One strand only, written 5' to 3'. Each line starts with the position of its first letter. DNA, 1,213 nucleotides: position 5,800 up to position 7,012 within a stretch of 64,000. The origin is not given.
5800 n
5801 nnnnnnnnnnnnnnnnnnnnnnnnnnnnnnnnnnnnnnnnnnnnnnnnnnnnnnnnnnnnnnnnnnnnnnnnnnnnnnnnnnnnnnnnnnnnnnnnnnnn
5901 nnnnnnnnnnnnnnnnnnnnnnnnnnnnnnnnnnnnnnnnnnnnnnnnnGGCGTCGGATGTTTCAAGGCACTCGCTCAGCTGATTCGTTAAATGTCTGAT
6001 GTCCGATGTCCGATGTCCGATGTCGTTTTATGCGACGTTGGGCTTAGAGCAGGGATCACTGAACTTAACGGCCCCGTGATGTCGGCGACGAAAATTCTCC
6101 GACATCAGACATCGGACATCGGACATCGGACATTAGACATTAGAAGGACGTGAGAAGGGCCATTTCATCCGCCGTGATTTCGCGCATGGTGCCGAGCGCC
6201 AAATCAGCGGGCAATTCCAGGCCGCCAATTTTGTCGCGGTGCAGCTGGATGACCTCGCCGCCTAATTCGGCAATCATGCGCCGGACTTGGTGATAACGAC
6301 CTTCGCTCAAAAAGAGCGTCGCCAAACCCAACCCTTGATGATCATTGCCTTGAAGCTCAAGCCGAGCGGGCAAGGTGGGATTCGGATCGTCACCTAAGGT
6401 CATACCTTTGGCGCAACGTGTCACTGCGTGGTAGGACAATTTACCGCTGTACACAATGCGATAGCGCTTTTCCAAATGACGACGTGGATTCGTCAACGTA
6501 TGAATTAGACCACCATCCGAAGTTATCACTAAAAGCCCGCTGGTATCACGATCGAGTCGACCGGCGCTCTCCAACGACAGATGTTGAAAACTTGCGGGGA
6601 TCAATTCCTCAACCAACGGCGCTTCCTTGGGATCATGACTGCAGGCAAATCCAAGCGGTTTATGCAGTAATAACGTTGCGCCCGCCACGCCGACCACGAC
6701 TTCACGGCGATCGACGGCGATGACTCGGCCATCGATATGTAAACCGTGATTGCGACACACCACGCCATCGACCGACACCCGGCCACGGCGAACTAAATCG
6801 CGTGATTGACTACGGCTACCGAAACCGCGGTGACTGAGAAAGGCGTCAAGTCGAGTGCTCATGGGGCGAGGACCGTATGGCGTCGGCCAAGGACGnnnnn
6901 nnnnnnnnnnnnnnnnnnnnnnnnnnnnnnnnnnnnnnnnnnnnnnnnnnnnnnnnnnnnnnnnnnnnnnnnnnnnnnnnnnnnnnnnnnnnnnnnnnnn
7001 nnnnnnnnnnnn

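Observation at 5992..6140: Convergent-gene spacer made entirely of inverted arrays of the heptamer ATGTCCG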

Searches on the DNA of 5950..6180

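Call 72: search_rna_families(source=window, start=5950, end=6180, threshold=evalue, max_evalue=1)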
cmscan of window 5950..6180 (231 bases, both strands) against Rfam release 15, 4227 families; matches with E-value up to 1: 1.
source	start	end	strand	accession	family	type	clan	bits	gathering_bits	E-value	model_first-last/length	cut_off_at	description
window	6004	6135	+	RF03286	MIR6146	Gene; miRNA;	-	21.5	59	0.024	1-75/75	no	MIR6146 microRNA precursor family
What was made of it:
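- On Known RNA families (Rfam 15): In the permissive scan of the region the only hit is a microRNA-precursor model at 21.5 bits, against a gathering score of 59 (call 72).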

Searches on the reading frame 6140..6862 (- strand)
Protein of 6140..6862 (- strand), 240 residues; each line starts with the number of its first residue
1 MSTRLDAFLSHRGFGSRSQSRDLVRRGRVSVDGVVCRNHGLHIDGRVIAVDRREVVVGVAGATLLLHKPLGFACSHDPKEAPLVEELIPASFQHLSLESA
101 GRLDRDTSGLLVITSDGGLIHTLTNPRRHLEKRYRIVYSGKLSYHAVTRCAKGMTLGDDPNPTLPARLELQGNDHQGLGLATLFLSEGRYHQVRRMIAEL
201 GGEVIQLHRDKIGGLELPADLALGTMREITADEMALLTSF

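Call 10: find_encoding_contigs(protein=window:6140-6862:-, flank=3000, max_places=6)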
Protein window:6140-6862:- (240 aa): 3 contigs read that carry it; 3 places shown.
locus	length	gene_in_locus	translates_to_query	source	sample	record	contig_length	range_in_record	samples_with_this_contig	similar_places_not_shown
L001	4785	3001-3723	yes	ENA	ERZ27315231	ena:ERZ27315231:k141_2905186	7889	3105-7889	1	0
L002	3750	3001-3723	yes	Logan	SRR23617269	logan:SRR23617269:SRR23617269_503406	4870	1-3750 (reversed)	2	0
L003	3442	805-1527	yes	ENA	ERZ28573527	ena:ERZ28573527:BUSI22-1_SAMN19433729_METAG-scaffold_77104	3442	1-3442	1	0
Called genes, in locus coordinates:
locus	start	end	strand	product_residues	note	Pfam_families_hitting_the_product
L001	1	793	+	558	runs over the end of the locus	PF00528:BPD_transp_1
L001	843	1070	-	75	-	-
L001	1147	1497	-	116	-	PF01740:STAS, PF13466:STAS_2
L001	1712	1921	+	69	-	PF02609:Exonuc_VII_S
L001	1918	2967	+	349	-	PF13489:Methyltransf_23 (faint), PF05175:MTS, PF03602:Cons_hypoth95 (weak), PF13649:Methyltransf_25, PF13847:Methyltransf_31 (weak), PF08242:Methyltransf_12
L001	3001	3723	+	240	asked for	PF01479:S4, PF00849:PseudoU_synth_2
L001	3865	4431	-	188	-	PF00857:Isochorismatase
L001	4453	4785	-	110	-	?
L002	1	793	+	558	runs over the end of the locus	PF00528:BPD_transp_1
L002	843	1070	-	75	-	-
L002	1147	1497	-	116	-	PF01740:STAS, PF13466:STAS_2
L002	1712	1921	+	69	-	PF02609:Exonuc_VII_S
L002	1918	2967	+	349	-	PF13489:Methyltransf_23 (faint), PF05175:MTS, PF03602:Cons_hypoth95 (weak), PF13649:Methyltransf_25, PF13847:Methyltransf_31 (weak), PF08242:Methyltransf_12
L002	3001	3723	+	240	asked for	PF01479:S4, PF00849:PseudoU_synth_2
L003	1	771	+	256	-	?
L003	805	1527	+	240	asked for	PF01479:S4, PF00849:PseudoU_synth_2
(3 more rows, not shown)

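Call 27: find_homologous_proteins(query=window:6140-6862:-, max_evalue=1e-30)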
Query window:6140-6862:- (240 aa): 2405 proteins with E <= 1e-30 among 8000 candidates; the best 120 are listed.
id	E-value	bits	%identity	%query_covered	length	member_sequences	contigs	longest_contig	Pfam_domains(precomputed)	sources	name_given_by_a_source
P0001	1.1e-142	492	94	99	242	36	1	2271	PF00849.28,PF01479.31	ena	-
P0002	3.7e-117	408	78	99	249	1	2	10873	PF00849.28,PF01479.31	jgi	jgi:16S rRNA pseudouridine516 synthase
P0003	3.3e-115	402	75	100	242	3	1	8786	PF00849.28,PF01479.31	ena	-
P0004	4.0e-115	401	77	99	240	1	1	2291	PF00849.28,PF01479.31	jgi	jgi:16S rRNA pseudouridine516 synthase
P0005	5.1e-111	388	74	100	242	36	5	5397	PF00849.28,PF01479.31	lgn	-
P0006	1.4e-109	383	73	99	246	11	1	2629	PF00849.28,PF01479.31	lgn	-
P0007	1.5e-109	383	72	100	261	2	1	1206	PF00849.28,PF01479.31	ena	-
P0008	1.8e-108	380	71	100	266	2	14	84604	PF00849.28,PF01479.31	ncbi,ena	-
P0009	6.5e-108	378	71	99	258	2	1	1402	PF00849.28,PF01479.31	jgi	jgi:16S rRNA pseudouridine516 synthase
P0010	2.0e-107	376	70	100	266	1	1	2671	PF00849.28,PF01479.31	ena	-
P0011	1.8e-106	373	71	100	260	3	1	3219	PF00849.28,PF01479.31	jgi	jgi:16S rRNA pseudouridine516 synthase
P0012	6.7e-106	371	72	100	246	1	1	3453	PF00849.28,PF01479.31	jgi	jgi:16S rRNA pseudouridine516 synthase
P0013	6.6e-104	365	69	99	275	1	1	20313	PF00849.28,PF01479.31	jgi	jgi:16S rRNA pseudouridine516 synthase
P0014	7.1e-103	361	70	99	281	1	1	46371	PF00849.28,PF01479.31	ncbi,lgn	-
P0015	4.6e-99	349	69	97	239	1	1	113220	PF00849.28,PF01479.31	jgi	jgi:16S rRNA pseudouridine516 synthase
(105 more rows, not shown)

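Call 28: find_encoding_contigs(protein=P0001, flank=2500, max_places=2)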
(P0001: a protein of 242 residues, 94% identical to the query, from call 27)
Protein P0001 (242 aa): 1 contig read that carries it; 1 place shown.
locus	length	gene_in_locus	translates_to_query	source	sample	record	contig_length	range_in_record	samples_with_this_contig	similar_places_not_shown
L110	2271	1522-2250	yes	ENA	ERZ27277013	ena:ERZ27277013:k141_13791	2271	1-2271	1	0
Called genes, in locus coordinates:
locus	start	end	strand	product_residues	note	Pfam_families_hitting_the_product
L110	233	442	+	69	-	PF02609:Exonuc_VII_S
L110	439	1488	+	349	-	PF08241:Methyltransf_11 (faint), PF05175:MTS, PF13489:Methyltransf_23 (weak), PF03602:Cons_hypoth95 (faint), PF13649:Methyltransf_25, PF13847:Methyltransf_31, PF08242:Methyltransf_12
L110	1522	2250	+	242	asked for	PF01479:S4, PF00849:PseudoU_synth_2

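Call 29: find_encoding_contigs(protein=P0002, flank=2500, max_places=2)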
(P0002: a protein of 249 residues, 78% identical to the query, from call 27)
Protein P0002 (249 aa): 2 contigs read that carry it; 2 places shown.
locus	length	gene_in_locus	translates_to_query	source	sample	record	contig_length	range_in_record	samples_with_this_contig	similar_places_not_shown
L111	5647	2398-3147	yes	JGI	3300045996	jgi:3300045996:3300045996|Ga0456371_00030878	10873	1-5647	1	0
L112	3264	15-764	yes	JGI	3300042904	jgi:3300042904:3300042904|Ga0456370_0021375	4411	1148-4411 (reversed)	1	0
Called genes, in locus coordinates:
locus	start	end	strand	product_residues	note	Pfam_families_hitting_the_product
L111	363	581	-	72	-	-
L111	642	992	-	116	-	PF01740:STAS, PF13466:STAS_2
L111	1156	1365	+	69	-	PF02609:Exonuc_VII_S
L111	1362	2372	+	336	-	PF08468:MTS_N (faint), PF05175:MTS, PF06325:PrmA (weak), PF13649:Methyltransf_25 (weak), PF13847:Methyltransf_31 (weak)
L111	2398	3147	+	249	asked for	PF01479:S4, PF00849:PseudoU_synth_2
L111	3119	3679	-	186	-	PF00857:Isochorismatase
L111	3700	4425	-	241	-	PF13672:PP2C_2, PF00481:PP2C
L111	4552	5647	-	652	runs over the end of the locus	PF07228:SpoIIE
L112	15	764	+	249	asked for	PF01479:S4, PF00849:PseudoU_synth_2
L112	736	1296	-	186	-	PF00857:Isochorismatase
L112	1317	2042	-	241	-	PF13672:PP2C_2, PF00481:PP2C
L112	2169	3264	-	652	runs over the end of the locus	PF07228:SpoIIE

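Call 30: find_encoding_contigs(protein=P0003, flank=2500, max_places=2)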
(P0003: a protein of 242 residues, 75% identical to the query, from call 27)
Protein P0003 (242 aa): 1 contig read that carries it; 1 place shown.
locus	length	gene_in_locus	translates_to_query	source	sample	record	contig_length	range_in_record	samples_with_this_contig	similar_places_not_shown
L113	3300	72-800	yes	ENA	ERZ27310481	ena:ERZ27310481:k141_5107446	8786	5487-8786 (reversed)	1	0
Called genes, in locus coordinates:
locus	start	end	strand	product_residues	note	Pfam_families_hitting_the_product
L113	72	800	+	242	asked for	PF01479:S4, PF00849:PseudoU_synth_2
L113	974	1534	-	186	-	PF00857:Isochorismatase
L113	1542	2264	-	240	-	PF13672:PP2C_2, PF00481:PP2C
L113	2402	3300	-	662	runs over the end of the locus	PF07911:DUF1677 (faint), PF07228:SpoIIE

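Call 31: find_encoding_contigs(protein=P0008, flank=10000, max_places=2)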
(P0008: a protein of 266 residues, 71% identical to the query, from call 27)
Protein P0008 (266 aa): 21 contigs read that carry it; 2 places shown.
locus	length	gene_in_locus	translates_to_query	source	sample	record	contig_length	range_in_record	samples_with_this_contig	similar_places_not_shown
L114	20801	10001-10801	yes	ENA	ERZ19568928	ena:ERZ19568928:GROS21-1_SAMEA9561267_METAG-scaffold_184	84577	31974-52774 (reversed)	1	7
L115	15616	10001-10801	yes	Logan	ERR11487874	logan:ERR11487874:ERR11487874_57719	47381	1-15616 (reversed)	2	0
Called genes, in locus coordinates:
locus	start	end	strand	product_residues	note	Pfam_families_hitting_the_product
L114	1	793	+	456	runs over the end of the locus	PF01171:ATP_bind_3, PF11734:TilS_C (weak)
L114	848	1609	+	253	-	PF00483:NTP_transferase, PF01128:IspD, PF02348:CTP_transf_3 (weak), PF12804:NTP_transf_3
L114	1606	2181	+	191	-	PF04307:YdjM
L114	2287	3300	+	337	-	PF02826:2-Hacid_dh_C (weak), PF03446:NAD_binding_2 (weak), PF03807:F420_oxidored (weak), PF07991:KARI_N, PF01450:KARI_C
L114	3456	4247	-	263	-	PF07963:N_methyl (weak)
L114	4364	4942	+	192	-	PF08819:DUF1802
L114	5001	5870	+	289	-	PF01842:ACT (weak), PF00551:Formyl_trans_N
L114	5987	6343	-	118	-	PF00216:Bac_DNA_binding (weak)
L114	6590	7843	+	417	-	-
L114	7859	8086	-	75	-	-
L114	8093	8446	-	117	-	PF01740:STAS, PF13466:STAS_2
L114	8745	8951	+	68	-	PF02609:Exonuc_VII_S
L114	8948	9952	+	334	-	PF06325:PrmA (weak), PF05175:MTS, PF13649:Methyltransf_25 (weak), PF13847:Methyltransf_31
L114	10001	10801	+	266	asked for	PF01479:S4, PF00849:PseudoU_synth_2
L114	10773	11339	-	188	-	PF00857:Isochorismatase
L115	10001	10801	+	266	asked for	PF01479:S4, PF00849:PseudoU_synth_2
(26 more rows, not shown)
